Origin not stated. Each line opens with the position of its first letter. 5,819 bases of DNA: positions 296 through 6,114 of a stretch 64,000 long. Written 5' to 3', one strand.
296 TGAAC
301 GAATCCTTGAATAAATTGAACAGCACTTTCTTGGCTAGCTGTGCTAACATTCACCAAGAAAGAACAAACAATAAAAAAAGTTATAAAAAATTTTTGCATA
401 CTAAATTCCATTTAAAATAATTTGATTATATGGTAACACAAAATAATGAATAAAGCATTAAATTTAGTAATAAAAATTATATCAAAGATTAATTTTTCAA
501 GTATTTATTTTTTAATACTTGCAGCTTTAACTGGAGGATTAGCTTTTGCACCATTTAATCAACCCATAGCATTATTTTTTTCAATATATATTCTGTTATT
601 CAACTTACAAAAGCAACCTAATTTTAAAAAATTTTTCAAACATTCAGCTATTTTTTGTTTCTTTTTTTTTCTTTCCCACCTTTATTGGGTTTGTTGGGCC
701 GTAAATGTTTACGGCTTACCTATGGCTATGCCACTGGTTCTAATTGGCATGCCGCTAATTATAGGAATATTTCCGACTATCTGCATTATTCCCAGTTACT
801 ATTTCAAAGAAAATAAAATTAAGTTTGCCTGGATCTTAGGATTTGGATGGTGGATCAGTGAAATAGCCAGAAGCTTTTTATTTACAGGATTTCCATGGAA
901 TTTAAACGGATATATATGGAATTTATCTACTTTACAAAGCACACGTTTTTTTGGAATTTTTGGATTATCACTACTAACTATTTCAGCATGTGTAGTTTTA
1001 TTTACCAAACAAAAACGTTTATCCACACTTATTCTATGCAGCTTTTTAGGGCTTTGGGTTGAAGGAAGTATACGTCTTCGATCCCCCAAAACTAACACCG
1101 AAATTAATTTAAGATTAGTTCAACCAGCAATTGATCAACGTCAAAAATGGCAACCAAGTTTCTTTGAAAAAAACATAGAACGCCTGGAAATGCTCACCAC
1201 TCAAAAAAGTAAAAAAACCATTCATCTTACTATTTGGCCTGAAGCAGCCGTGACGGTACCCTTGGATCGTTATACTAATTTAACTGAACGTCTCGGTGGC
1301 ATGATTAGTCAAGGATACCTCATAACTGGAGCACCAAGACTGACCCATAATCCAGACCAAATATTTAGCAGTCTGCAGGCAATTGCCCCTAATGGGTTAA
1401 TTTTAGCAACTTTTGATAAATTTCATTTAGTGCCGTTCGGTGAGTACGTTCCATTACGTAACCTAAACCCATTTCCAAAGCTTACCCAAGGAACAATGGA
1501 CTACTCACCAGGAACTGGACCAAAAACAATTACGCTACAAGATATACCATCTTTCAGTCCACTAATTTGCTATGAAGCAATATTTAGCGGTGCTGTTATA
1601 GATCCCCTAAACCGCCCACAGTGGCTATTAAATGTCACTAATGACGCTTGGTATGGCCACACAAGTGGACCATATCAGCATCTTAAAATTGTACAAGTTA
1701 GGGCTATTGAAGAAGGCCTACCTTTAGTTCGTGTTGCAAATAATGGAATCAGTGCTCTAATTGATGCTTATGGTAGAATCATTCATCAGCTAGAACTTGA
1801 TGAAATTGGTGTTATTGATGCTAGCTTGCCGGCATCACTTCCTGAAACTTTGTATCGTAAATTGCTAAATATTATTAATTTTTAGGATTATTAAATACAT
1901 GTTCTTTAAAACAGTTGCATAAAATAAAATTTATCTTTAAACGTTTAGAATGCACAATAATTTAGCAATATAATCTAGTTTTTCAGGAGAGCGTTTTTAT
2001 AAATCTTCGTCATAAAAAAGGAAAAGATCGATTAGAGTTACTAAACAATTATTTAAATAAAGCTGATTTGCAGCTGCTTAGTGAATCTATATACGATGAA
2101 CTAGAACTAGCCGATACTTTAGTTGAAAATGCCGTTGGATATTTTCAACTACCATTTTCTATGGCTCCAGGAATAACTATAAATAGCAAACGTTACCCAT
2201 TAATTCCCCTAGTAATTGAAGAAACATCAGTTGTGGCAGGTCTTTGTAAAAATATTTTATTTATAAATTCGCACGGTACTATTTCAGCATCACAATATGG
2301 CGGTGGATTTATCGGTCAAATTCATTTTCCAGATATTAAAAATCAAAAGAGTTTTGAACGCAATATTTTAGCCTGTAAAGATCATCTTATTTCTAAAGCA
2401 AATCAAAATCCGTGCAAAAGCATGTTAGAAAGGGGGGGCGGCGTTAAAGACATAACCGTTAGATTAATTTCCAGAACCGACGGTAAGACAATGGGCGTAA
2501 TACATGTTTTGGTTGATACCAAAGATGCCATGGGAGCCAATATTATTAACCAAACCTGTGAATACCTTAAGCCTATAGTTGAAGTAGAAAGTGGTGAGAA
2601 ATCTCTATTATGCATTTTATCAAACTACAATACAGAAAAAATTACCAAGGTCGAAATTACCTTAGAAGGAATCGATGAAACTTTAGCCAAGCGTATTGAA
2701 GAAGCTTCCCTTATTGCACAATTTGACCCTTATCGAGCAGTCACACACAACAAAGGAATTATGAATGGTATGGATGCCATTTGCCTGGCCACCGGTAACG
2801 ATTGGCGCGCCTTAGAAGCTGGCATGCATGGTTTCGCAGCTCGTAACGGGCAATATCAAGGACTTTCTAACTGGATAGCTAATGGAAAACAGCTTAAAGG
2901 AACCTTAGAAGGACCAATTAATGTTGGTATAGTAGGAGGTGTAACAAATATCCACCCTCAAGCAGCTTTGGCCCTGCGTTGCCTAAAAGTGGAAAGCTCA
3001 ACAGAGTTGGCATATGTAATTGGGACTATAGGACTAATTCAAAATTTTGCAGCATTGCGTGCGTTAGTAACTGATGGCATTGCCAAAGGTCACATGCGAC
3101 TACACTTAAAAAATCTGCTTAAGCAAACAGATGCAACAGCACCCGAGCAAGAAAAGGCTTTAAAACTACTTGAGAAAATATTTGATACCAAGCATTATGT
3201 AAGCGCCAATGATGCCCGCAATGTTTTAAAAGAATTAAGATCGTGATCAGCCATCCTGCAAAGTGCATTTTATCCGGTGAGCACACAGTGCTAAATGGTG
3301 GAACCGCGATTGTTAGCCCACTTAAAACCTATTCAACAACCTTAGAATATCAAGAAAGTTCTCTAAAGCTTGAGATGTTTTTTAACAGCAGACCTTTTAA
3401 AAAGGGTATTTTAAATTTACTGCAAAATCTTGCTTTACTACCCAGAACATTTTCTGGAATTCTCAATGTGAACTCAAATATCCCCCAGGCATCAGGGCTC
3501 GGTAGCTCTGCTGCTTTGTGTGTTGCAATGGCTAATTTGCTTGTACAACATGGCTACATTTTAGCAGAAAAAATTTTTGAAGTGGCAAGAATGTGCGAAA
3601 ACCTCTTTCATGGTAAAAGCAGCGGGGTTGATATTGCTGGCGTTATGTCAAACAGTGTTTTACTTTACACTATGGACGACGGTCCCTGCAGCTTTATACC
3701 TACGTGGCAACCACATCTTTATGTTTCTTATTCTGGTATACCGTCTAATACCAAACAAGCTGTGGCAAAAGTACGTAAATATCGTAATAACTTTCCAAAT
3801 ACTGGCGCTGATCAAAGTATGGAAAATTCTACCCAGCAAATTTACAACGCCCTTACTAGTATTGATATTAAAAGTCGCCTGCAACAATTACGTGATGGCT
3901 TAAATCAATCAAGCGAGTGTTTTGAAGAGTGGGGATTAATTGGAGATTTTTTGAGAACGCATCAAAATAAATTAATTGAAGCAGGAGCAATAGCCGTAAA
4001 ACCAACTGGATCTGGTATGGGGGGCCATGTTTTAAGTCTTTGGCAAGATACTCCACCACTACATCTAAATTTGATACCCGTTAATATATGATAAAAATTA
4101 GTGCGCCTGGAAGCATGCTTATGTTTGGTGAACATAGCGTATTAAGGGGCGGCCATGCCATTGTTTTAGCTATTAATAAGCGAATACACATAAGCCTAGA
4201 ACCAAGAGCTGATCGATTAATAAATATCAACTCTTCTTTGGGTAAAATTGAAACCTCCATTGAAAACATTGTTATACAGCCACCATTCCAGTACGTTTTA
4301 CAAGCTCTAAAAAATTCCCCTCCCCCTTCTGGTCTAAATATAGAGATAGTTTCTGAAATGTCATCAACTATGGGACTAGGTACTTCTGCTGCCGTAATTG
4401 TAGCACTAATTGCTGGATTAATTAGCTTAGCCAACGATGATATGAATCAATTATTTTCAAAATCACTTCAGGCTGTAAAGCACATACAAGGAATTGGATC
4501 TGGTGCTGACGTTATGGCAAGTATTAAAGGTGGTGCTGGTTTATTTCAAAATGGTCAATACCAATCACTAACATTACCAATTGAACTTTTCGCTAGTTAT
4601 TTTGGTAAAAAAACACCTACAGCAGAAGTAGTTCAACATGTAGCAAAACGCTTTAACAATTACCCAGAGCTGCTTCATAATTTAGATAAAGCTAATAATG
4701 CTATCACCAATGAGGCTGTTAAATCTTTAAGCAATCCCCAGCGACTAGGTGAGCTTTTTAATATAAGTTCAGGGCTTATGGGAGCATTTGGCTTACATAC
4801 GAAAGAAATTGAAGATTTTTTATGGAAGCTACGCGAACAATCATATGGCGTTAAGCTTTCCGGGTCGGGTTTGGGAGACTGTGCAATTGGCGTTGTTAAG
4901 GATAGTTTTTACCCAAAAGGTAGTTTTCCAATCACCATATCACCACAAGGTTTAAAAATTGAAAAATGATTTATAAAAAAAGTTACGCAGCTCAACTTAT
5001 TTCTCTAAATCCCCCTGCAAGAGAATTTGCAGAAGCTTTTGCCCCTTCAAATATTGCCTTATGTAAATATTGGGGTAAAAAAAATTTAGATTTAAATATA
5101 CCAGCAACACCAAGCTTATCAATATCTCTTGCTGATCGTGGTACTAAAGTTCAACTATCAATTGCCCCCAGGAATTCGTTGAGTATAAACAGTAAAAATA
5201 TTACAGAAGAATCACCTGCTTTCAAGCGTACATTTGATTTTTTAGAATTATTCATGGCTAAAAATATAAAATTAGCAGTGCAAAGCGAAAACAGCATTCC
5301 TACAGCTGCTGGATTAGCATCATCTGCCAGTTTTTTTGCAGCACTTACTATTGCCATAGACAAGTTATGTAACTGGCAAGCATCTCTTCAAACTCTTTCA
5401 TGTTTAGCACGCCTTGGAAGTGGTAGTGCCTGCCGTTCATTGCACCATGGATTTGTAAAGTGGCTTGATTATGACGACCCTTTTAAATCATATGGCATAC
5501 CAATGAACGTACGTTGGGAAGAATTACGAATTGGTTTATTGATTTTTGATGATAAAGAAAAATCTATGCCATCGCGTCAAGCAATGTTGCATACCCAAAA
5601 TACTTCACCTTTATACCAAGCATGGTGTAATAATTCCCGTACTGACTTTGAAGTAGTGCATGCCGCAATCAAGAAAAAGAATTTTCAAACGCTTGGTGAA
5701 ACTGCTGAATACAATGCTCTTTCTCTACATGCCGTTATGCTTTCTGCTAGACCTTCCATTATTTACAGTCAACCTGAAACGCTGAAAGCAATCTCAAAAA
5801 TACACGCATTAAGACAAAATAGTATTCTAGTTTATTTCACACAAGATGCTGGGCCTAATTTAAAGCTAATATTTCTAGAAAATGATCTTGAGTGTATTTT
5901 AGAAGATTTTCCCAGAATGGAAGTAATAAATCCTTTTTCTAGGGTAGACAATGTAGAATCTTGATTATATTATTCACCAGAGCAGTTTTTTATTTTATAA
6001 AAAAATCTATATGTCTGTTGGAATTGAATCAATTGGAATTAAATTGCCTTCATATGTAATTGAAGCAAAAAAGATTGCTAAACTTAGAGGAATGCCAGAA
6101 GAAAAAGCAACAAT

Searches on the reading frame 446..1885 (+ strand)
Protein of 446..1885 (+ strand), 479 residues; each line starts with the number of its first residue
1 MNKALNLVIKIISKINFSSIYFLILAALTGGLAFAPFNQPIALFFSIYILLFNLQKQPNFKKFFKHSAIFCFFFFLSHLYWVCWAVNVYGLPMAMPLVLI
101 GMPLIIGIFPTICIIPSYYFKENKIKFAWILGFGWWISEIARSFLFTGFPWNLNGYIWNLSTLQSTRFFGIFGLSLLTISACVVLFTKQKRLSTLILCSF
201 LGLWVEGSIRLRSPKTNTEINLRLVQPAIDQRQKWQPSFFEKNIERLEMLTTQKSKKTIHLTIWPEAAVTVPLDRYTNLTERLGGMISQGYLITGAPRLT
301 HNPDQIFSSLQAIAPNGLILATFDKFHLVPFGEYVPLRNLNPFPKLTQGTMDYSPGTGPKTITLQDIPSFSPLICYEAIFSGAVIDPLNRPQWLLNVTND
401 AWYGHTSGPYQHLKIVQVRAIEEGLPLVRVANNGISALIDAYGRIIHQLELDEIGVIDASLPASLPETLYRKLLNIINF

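Call 37: search_protein_families(library=pfam, proteins=[window:446-1885:+], max_evalue=0.00001)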
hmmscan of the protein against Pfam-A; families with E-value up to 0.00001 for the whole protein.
window:446-1885:+ (479 aa): 2 families
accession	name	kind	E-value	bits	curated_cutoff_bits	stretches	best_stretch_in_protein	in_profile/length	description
PF00795.27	CN_hydrolase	-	1.4e-22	80.7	23.2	1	225-463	5-248/256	Carbon-nitrogen hydrolase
PF20154.4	LNT_N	-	1e-19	71.7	27.1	1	27-182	2-157/159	Apolipoprotein N-acyltransferase N-terminal domain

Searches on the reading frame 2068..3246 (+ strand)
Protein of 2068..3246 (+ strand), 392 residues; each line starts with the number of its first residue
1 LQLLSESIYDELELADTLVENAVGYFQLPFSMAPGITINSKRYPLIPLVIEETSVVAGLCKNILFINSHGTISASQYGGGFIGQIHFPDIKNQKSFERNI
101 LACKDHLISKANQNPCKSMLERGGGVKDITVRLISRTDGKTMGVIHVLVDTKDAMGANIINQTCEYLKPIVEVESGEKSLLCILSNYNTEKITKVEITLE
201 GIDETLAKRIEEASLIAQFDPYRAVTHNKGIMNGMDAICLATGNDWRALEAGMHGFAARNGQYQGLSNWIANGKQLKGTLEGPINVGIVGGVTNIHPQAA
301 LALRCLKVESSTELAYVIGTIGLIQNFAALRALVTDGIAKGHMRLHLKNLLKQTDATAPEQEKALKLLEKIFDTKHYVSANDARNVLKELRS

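Call 37: search_protein_families(library=pfam, proteins=[window:2068-3246:+], max_evalue=0.00001)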
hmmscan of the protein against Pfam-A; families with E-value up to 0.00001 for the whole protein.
window:2068-3246:+ (392 aa): 1 family
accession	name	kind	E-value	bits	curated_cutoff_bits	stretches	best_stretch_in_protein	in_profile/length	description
PF00368.23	HMG-CoA_red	-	3.8e-83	280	27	1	4-346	20-367/368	Hydroxymethylglutaryl-coenzyme A reductase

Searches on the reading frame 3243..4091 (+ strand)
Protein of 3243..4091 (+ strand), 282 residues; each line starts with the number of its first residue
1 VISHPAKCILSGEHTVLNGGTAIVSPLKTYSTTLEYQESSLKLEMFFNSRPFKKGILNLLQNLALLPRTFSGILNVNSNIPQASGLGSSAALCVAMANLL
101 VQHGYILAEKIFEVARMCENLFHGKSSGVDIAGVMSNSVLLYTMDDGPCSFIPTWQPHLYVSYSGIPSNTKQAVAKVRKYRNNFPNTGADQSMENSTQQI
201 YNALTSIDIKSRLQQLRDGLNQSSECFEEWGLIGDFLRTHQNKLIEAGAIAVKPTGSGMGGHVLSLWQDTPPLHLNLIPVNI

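Call 37: search_protein_families(library=pfam, proteins=[window:3243-4091:+], max_evalue=0.00001)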
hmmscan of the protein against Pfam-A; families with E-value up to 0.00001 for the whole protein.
window:3243-4091:+ (282 aa): 1 family
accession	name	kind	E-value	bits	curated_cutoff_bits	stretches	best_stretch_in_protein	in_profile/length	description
PF00288.32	GHMP_kinases_N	-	3.9e-12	46.7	22.3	1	71-133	16-82/87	GHMP kinases N terminal domain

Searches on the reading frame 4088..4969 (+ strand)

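Call 37: search_protein_families(library=pfam, proteins=[window:4088-4969:+], max_evalue=0.00001)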
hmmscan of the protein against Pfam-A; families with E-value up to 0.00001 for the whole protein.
window:4088-4969:+ (293 aa): 2 families
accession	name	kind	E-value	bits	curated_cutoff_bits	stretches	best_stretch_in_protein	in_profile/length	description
PF00288.32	GHMP_kinases_N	-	8.1e-11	42.4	22.3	1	70-149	6-87/87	GHMP kinases N terminal domain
PF08544.19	GHMP_kinases_C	-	2.2e-07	31.6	21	1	213-272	4-68/85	GHMP kinases C terminal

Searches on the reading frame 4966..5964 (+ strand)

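Call 37: search_protein_families(library=pfam, proteins=[window:4966-5964:+], max_evalue=0.00001)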
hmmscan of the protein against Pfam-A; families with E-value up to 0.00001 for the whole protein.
window:4966-5964:+ (332 aa): 3 families
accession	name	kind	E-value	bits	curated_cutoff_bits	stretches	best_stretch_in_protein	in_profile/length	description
PF22700.2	MVD-like_N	-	2.4e-42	144.7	27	1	26-168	1-148/157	Diphosphomevalonate decarboxylase-like N-terminal domain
PF18376.6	MDD_C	-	2.7e-18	66.9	23.2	1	191-314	3-129/186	Mevalonate 5-diphosphate decarboxylase C-terminal domain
PF00288.32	GHMP_kinases_N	-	2.7e-07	31.2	22.3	1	99-153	16-68/87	GHMP kinases N terminal domain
